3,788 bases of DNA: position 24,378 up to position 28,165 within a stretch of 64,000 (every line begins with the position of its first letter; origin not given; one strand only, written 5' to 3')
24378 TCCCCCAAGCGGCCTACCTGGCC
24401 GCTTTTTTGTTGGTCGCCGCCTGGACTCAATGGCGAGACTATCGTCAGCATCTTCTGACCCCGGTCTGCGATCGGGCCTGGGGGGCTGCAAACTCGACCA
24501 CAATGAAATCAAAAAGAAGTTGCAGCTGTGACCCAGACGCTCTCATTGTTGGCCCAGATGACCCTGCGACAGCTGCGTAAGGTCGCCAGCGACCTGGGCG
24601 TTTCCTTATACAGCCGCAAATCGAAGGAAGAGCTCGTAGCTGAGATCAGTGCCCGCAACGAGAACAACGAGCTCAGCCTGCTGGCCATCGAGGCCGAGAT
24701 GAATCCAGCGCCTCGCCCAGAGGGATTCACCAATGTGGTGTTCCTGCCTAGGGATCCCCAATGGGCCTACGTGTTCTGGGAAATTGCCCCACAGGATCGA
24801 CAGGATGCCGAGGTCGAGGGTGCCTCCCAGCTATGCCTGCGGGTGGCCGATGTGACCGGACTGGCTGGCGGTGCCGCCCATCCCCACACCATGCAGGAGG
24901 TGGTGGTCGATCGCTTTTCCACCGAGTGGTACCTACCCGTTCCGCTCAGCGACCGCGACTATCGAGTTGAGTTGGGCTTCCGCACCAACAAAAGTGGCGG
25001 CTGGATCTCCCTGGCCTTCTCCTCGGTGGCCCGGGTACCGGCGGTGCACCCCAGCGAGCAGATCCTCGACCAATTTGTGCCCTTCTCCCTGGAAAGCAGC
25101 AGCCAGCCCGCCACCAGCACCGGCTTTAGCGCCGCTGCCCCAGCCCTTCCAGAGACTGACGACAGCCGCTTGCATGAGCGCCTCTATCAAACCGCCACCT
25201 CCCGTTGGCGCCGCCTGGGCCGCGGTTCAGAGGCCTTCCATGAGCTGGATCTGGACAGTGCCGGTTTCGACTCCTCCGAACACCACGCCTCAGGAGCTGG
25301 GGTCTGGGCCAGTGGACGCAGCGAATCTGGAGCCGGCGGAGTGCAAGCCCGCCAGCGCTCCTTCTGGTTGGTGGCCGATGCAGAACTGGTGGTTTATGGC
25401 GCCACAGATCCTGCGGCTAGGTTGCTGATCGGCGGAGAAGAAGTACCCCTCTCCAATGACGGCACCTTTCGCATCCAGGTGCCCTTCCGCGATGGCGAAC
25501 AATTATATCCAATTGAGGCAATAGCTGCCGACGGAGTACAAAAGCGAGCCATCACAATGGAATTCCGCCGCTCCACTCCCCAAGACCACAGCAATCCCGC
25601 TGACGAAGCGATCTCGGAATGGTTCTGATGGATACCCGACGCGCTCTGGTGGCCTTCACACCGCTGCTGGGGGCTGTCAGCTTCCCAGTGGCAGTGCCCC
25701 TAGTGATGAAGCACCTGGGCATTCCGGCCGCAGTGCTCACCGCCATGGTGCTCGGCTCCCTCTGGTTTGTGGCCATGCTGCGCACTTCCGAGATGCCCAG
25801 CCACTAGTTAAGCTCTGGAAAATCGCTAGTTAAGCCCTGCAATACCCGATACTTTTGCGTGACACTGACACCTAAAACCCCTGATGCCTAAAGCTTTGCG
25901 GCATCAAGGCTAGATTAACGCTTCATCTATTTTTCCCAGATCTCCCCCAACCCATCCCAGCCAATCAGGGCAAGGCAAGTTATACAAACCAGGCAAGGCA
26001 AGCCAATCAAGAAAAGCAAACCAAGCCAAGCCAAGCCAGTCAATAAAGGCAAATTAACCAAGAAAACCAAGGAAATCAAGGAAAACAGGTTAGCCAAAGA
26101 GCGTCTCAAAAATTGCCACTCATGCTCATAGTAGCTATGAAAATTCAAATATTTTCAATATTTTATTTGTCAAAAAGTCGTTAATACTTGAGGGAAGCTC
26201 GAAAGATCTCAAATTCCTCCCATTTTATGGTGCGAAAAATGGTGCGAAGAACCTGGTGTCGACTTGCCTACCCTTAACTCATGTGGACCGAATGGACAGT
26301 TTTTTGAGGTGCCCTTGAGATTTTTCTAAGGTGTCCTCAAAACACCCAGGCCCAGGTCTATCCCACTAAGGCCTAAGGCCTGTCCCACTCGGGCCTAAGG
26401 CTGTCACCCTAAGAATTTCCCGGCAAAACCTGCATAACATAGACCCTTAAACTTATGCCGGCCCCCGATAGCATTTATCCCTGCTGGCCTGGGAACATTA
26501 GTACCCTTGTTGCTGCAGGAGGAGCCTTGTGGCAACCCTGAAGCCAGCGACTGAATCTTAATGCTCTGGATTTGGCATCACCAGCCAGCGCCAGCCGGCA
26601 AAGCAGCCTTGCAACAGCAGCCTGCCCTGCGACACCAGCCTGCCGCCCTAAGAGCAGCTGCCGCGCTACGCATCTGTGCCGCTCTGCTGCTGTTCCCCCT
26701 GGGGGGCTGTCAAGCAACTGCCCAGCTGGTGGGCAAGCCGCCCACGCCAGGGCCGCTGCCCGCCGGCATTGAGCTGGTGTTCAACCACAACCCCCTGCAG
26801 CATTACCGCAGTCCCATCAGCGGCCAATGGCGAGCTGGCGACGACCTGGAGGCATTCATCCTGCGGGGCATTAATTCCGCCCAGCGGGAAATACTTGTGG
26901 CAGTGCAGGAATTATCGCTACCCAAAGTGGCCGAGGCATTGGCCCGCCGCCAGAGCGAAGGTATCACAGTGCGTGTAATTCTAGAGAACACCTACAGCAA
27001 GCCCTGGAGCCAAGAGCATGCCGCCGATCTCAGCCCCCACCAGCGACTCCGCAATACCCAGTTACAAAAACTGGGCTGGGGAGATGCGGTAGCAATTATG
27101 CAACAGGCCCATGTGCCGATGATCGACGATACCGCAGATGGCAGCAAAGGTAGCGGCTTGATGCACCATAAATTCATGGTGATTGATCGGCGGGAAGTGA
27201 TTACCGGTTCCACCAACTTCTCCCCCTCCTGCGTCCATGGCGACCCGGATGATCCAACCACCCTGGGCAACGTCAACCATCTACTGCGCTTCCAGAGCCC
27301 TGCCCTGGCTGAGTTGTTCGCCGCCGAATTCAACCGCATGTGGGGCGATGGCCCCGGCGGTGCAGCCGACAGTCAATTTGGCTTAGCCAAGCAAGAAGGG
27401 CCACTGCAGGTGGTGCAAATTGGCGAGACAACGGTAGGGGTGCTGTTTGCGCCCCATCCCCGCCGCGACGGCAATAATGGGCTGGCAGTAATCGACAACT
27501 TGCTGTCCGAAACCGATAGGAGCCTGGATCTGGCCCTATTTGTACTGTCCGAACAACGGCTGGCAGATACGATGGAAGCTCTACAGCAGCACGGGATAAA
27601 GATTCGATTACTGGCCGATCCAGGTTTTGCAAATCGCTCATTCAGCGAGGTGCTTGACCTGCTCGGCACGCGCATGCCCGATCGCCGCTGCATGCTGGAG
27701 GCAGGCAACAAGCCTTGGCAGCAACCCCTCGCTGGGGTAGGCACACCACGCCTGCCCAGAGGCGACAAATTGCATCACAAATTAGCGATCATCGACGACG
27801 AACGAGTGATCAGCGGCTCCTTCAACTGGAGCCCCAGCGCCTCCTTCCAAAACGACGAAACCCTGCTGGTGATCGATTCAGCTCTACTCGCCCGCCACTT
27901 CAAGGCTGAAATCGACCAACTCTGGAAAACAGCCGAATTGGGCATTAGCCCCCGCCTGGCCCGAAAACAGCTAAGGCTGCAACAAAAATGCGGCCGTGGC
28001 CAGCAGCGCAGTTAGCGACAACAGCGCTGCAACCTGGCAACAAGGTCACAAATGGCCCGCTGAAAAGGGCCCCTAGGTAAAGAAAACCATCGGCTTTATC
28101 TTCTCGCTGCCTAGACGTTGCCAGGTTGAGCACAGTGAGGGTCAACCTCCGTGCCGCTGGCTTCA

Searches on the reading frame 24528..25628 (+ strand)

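Call 3: search_protein_families(library=ncbifam, proteins=[window:24528-25628:+], max_evalue=0.01)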
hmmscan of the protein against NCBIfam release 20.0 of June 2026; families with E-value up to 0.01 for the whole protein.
window:24528-25628:+ (366 aa): 0 families

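Call 4: search_protein_families(library=pfam, proteins=[window:24528-25628:+], max_evalue=0.01)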
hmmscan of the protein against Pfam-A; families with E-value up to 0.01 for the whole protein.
window:24528-25628:+ (366 aa): 2 families
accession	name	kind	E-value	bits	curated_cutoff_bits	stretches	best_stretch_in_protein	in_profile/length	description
PF16258.11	DUF4912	-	4.7e-34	117.6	29.4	1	68-179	4-116/118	Domain of unknown function (DUF4912)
PF07498.18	Rho_N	-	6.8e-08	32.8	24.9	1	8-42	2-36/43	Rho termination factor, N-terminal domain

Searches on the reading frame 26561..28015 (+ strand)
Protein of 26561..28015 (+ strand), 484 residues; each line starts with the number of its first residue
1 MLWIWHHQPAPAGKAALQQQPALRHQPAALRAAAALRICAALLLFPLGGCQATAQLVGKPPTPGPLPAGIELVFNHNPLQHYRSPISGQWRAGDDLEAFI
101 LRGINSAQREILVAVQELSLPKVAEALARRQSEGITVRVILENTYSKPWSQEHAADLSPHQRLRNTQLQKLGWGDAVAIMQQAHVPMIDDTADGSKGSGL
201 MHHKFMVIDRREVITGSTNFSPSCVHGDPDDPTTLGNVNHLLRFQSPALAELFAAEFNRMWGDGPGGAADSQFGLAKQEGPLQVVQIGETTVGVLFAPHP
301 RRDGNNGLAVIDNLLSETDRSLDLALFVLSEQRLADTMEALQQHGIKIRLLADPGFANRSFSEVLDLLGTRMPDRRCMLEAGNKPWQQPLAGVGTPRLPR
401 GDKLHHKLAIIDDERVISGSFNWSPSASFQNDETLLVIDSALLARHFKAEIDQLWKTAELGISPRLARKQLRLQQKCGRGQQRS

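Call 3: search_protein_families(library=ncbifam, proteins=[window:26561-28015:+], max_evalue=0.01)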
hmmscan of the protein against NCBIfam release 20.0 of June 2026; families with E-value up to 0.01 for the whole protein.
window:26561-28015:+ (484 aa): 6 families
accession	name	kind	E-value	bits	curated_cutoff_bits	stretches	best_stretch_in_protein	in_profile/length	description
NF010492.0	PRK13912.1-3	equivalog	8.2e-17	61.3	297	2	305-442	33-159/178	nuclease NucT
NF038319.1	DISARM_DrmC_I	equivalog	2.2e-14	53.5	133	2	97-224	96-207/236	DISARM system phospholipase D-like protein DrmC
NF010491.0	PRK13912.1-2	equivalog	1.3e-12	47.8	225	1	294-440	27-159/180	nuclease NucT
NF010490.0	PRK13912.1-1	equivalog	1.2e-11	45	211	0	309-359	33-83/159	nuclease NucT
NF010493.0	PRK13912.1-4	equivalog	2.4e-11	43.9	351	1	403-454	113-164/171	nuclease NucT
NF008427.0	PRK11263.1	equivalog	0.0021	17.2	281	0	403-459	288-344/409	cardiolipin synthase ClsB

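Call 4: search_protein_families(library=pfam, proteins=[window:26561-28015:+], max_evalue=0.01)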
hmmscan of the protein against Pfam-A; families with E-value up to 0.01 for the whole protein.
window:26561-28015:+ (484 aa): 4 families
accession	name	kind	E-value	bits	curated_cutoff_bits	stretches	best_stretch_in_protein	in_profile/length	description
PF13091.12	PLDc_2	-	4.8e-39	133.7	27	2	313-455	3-132/132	PLD-like domain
PF00614.28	PLDc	-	6.4e-08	32.7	21.9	0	199-221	3-25/28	Phospholipase D Active site motif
PF07894.18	SACK1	-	9.7e-05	22.5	21.4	0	193-224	211-242/274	Scaffolding anchor of CK1 domain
PF11495.14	Regulator_TrmB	-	0.0024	17.6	22.2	1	104-142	19-57/233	Archaeal transcriptional regulator TrmB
